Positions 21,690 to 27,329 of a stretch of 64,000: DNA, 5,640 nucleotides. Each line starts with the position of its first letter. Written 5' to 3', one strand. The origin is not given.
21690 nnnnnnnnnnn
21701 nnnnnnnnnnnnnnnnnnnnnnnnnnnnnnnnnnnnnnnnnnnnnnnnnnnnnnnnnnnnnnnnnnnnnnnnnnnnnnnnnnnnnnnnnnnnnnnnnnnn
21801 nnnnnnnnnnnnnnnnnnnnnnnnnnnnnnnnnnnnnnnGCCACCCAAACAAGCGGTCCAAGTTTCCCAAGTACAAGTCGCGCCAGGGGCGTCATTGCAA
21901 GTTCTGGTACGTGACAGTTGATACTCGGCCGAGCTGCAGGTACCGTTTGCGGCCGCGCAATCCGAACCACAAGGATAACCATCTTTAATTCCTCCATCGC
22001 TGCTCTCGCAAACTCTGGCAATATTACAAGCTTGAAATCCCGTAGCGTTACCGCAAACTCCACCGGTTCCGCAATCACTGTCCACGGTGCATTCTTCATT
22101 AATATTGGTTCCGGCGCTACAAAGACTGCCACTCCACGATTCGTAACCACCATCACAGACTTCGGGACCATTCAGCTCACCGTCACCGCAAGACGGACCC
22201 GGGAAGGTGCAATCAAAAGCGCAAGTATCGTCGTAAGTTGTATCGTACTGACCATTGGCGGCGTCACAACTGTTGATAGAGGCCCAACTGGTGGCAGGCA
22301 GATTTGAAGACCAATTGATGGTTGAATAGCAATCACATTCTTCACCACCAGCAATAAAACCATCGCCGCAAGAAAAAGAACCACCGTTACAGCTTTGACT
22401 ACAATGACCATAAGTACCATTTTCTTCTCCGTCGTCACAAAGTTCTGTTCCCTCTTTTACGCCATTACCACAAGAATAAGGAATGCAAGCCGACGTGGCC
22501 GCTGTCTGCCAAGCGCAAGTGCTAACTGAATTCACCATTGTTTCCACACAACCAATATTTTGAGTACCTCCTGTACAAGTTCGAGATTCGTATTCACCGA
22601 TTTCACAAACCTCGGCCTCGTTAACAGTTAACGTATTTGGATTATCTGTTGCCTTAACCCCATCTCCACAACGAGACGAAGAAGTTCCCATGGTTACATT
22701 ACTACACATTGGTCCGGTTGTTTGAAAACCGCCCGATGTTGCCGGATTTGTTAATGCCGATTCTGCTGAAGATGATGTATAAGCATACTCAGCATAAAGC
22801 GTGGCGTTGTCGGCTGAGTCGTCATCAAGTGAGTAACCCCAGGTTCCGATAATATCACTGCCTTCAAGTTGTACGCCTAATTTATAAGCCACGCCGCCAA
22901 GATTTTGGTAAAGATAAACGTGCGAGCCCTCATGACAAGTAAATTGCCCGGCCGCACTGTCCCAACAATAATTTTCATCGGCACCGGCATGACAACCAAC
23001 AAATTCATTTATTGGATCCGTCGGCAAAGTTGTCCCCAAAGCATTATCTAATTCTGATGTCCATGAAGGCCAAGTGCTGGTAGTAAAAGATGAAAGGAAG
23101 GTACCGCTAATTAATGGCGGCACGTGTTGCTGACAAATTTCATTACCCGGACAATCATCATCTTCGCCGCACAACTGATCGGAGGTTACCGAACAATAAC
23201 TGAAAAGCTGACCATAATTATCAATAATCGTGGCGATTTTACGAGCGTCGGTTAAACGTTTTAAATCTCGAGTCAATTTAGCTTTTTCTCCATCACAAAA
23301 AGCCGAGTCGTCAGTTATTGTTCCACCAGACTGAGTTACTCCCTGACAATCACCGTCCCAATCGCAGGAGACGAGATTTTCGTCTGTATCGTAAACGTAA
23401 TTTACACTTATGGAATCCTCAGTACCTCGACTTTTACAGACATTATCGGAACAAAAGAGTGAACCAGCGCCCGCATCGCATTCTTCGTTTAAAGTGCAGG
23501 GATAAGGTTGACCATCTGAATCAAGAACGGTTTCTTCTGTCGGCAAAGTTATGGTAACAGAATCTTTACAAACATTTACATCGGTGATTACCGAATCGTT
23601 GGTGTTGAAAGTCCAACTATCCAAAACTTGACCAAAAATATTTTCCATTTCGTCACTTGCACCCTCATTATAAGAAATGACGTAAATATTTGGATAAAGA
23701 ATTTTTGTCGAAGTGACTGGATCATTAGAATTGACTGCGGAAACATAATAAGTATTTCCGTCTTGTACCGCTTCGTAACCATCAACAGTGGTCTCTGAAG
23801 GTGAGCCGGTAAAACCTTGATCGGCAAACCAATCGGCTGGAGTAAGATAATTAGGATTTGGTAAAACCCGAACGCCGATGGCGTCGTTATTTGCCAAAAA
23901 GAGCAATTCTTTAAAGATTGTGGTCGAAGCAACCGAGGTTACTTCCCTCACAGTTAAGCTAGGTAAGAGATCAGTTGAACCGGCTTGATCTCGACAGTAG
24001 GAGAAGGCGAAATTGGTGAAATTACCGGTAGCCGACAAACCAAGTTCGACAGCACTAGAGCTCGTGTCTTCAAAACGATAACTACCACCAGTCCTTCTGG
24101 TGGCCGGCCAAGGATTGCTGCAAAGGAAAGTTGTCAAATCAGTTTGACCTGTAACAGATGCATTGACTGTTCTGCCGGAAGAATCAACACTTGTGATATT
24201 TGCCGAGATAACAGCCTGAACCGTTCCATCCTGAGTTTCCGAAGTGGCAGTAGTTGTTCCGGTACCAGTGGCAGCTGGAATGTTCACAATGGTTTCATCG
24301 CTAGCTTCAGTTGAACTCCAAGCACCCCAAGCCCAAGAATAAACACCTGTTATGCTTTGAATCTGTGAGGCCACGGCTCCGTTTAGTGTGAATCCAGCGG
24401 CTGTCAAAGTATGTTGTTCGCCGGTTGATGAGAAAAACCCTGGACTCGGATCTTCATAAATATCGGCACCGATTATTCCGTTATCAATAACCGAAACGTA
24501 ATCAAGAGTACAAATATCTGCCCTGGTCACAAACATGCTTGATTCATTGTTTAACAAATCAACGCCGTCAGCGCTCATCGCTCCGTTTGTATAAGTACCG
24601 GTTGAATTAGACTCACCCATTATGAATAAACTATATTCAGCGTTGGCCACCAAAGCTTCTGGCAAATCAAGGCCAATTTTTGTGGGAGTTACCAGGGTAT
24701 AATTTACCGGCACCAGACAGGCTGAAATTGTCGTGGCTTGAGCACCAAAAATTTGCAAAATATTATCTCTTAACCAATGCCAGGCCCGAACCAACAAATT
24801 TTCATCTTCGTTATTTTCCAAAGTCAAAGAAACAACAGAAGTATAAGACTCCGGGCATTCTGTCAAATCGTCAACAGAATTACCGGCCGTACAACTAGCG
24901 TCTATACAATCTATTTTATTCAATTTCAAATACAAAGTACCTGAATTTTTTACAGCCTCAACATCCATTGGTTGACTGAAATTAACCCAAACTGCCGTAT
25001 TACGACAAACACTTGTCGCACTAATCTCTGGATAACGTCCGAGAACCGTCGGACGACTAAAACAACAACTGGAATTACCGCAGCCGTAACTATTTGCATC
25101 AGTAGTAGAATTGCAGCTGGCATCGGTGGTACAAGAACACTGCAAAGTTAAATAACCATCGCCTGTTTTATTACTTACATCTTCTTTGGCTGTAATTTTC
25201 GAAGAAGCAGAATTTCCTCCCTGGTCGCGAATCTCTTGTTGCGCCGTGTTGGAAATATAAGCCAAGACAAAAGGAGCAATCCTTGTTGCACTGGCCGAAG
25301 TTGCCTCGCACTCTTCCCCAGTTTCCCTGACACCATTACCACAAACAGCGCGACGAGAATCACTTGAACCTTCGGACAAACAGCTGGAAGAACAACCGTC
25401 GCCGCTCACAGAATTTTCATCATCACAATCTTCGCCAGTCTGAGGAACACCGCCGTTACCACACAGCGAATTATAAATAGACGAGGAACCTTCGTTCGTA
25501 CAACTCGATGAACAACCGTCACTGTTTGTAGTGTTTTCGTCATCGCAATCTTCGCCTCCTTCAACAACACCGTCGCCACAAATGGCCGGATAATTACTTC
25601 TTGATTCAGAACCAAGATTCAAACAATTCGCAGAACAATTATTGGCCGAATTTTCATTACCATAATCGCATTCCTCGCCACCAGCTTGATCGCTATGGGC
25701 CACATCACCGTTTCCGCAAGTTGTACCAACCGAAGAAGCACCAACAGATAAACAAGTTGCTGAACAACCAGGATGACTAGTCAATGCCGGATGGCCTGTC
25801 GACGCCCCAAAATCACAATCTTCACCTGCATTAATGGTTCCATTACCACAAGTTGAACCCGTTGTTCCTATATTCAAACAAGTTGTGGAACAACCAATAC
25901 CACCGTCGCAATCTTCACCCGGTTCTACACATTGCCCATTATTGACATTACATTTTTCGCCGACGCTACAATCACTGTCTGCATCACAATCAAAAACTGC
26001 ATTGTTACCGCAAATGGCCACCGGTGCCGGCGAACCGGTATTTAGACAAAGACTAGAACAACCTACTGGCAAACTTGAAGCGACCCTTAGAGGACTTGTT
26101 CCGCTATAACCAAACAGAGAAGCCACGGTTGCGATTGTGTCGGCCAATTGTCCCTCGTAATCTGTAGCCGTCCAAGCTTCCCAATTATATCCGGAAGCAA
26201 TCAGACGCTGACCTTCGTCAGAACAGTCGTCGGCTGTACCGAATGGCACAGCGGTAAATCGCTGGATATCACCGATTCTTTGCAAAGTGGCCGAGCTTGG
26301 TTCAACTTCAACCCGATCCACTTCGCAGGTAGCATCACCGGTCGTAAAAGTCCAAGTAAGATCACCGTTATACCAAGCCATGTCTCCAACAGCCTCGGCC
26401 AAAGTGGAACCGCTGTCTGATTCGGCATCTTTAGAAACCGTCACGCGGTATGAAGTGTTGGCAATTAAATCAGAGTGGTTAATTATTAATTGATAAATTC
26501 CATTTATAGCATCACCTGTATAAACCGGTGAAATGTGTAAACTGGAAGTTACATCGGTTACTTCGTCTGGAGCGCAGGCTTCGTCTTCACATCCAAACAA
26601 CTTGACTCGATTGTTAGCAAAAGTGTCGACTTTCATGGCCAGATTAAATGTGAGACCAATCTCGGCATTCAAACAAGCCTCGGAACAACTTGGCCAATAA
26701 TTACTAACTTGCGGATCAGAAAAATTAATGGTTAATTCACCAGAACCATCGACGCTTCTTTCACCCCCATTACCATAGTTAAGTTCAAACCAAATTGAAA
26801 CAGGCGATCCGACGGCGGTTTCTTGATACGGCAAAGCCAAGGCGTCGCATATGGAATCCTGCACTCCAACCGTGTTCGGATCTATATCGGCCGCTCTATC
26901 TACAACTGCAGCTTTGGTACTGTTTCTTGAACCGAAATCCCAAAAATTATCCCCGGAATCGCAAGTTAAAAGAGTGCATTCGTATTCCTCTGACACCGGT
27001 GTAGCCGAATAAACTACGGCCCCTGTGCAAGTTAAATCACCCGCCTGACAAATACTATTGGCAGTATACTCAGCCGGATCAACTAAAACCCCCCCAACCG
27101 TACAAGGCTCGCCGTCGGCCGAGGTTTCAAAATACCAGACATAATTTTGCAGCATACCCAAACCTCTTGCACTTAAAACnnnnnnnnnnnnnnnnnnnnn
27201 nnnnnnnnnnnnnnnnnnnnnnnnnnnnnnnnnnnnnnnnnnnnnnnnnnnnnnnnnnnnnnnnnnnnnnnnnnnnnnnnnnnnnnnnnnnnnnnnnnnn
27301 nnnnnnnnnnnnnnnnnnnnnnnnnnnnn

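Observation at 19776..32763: Locus of three consecutive genes sharing a VirB2/TrbC-like pilin-fold N-terminal module, two of them fused to very large extracellular regions including a 3502-aa Cys-repeat/IPT/vWA protein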

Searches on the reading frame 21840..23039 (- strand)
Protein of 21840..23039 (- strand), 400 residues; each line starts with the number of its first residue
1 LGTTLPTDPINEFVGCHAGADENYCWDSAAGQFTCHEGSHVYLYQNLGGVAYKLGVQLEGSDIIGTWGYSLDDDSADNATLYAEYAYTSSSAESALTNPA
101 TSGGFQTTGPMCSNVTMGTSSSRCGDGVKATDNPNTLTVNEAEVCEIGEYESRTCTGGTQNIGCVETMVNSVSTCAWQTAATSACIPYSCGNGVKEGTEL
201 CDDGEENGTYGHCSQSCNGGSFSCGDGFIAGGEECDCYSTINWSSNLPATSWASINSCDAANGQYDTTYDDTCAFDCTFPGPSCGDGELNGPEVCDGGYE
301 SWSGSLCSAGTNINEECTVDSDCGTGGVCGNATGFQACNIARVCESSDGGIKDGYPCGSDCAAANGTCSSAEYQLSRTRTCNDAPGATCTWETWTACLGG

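Call 57: search_protein_families(library=pfam, proteins=[window:21840-23039:-], max_evalue=0.1)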
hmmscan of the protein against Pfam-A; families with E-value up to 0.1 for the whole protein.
seq(400 aa): 1 family
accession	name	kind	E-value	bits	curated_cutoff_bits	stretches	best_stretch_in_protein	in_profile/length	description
PF13948.11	DUF4215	-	0.014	16.1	27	1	182-218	14-47/47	Domain of unknown function (DUF4215)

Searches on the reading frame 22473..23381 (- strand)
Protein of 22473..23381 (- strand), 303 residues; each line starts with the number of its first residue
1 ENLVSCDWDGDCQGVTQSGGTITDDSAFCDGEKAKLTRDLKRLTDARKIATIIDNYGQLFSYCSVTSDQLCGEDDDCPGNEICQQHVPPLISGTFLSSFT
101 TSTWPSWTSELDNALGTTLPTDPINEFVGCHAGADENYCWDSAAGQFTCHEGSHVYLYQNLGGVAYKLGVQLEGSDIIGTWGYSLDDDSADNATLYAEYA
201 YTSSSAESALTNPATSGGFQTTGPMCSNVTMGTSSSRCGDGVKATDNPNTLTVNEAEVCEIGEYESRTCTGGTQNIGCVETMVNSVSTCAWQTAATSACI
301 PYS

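Call 98: search_solved_structures(query=window:22473-23381:-, max_evalue=1)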
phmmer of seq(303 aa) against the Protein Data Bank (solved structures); distinct sequences matched with E-value up to 1: 0.

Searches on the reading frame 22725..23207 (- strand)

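Call 99: search_protein_families(library=pfam, proteins=[window:22725-23207:-], max_evalue=10)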
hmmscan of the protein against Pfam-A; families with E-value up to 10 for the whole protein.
seq(161 aa): 1 family
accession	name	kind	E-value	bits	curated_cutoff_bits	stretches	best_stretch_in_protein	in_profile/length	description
PF00095.26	WAP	-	0.65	10.8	20.8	1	6-25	14-29/41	WAP-type (Whey Acidic Protein) 'four-disulfide core'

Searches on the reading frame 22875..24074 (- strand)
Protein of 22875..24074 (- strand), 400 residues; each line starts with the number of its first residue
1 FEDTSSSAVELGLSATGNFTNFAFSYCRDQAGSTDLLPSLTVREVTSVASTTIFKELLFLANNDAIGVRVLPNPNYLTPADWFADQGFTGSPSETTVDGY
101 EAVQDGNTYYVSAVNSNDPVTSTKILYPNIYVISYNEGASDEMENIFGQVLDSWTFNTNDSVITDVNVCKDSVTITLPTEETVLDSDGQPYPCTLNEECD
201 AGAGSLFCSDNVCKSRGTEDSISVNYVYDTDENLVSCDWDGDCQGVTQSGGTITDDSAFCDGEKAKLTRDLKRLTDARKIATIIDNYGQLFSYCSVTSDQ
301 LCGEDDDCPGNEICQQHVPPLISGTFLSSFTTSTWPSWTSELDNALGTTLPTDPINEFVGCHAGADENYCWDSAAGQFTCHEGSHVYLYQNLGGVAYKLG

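Call 57: search_protein_families(library=pfam, proteins=[window:22875-24074:-], max_evalue=0.1)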
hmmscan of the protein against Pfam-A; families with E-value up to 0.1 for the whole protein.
seq(400 aa): 1 family
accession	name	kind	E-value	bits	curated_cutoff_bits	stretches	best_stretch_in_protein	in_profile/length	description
PF24574.2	Nm-ACP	-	0.061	14.1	27.5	0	117-183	26-89/95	ACP-like domain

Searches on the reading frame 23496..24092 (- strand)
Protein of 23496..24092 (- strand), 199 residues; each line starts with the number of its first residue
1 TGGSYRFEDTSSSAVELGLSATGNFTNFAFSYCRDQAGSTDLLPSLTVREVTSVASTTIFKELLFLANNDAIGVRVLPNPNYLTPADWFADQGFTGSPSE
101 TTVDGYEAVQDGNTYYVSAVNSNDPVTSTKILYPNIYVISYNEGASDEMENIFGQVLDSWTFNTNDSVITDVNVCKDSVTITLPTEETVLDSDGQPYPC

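Call 99: search_protein_families(library=pfam, proteins=[window:23496-24092:-], max_evalue=10)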
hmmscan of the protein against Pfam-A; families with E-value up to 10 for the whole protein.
seq(199 aa): 1 family
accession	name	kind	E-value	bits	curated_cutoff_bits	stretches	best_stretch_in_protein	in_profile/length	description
PF24574.2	Nm-ACP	-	0.033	14.9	27.5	1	123-189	26-89/95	ACP-like domain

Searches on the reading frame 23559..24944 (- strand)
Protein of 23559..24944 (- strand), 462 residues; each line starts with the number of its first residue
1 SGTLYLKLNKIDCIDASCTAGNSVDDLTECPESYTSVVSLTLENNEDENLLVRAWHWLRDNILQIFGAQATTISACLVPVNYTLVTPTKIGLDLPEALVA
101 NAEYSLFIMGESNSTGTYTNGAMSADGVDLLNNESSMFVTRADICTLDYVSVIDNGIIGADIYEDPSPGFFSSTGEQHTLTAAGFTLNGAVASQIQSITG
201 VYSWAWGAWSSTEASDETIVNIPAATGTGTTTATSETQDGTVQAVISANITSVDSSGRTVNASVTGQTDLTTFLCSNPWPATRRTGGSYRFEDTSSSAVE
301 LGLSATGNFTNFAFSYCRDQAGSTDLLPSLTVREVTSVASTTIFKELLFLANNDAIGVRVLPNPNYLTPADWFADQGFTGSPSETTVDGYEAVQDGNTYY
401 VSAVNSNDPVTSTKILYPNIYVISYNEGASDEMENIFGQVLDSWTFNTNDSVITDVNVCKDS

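Call 97: search_solved_structures(query=window:23559-24944:-, max_evalue=1)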
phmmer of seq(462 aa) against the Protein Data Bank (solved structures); distinct sequences matched with E-value up to 1: 2.
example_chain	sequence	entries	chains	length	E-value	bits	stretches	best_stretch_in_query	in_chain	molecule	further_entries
1d2f_A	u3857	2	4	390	0.18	13.7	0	314-391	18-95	MALY PROTEIN | Protein MalY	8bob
8p5p_A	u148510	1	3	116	0.58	12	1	360-386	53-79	Tectonin beta-propeller repeat-containing protein 1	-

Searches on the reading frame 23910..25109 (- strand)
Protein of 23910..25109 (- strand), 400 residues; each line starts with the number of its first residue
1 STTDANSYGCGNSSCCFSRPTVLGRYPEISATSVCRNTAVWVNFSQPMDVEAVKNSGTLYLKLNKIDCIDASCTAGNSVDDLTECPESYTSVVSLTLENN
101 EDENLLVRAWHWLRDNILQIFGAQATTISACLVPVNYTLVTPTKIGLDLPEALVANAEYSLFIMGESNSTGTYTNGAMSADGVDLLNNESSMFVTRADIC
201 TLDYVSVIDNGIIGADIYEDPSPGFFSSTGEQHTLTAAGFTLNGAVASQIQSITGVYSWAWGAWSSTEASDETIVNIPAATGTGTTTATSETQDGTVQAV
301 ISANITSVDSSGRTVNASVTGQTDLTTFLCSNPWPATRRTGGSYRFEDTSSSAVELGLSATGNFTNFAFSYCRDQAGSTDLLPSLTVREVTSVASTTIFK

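Call 57: search_protein_families(library=pfam, proteins=[window:23910-25109:-], max_evalue=0.1)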
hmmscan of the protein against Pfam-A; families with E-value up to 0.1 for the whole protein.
seq(400 aa): 1 family
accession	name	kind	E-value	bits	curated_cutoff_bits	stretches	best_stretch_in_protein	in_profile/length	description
PF13205.12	Big_5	-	0.012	16.8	23.6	1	19-61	4-46/105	Bacterial Ig-like domain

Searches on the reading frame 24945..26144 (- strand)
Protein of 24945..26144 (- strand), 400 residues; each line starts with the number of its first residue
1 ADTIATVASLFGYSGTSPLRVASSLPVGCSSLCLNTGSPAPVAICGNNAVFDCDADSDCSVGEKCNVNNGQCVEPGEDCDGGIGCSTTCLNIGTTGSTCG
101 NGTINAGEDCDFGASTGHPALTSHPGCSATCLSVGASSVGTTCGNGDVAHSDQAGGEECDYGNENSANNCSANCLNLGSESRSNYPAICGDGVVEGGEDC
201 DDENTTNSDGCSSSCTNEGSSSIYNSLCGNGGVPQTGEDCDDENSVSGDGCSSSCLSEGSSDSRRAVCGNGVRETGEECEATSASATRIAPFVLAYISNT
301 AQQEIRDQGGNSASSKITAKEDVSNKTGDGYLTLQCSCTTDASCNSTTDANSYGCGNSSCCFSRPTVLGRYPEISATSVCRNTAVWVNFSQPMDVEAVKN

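Call 57: search_protein_families(library=pfam, proteins=[window:24945-26144:-], max_evalue=0.1)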
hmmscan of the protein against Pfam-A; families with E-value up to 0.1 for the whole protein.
seq(400 aa): 2 families
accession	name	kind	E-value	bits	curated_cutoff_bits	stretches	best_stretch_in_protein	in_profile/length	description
PF13948.11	DUF4215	-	2e-08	34.8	27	2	187-215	19-46/47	Domain of unknown function (DUF4215)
PF13205.12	Big_5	-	0.046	14.9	23.6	0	364-398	4-38/105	Bacterial Ig-like domain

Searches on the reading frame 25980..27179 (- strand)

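Call 57: search_protein_families(library=pfam, proteins=[window:25980-27179:-], max_evalue=0.1)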
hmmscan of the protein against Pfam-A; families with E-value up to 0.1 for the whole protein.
seq(400 aa): 2 families
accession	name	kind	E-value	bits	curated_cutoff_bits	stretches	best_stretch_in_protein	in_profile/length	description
PF13205.12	Big_5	-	4.5e-06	27.8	23.6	1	156-280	5-105/105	Bacterial Ig-like domain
PF24893.1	DUF7743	-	0.048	13.8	27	1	219-250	51-82/120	Domain of unknown function (DUF7743)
